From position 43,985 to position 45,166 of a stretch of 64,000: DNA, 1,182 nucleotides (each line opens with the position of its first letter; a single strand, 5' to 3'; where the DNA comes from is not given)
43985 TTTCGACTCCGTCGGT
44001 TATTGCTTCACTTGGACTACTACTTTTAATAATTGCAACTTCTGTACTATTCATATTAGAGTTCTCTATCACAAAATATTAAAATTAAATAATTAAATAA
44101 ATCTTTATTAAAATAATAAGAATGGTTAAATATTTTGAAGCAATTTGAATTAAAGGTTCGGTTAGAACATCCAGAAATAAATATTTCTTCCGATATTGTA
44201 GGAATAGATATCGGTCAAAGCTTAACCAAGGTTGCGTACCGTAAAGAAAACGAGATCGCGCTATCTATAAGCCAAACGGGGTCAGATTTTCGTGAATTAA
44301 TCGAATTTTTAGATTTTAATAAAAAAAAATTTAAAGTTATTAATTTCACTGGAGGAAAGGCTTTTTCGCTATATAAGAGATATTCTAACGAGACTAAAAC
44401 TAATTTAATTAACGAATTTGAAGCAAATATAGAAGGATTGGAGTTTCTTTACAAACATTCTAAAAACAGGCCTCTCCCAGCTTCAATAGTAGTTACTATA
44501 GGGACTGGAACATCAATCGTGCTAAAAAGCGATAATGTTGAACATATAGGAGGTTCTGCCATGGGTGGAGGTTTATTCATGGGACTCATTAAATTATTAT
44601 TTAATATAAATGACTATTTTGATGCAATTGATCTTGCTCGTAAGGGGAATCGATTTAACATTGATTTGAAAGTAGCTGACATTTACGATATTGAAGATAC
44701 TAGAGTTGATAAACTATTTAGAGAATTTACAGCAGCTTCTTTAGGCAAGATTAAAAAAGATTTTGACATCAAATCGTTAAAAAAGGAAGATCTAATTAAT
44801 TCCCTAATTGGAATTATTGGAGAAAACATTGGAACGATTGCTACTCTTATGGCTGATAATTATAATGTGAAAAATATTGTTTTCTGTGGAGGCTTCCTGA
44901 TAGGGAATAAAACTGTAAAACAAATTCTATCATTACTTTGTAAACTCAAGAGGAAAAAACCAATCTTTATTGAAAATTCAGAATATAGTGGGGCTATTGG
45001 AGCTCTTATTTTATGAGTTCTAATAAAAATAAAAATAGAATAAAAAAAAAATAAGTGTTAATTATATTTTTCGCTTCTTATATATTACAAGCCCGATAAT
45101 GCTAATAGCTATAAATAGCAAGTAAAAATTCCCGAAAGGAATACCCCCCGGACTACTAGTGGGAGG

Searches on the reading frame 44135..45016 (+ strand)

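Call 48: search_protein_families(library=pfam, proteins=[window:44135-45016:+], max_evalue=0.0001)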
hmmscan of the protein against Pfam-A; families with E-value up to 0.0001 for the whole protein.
window:44135-45016:+ (293 aa): 1 family
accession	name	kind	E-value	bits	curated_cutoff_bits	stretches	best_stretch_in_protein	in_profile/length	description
PF03630.20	Fumble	-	3.7e-44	151.7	28.5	1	56-292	62-333/334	Fumble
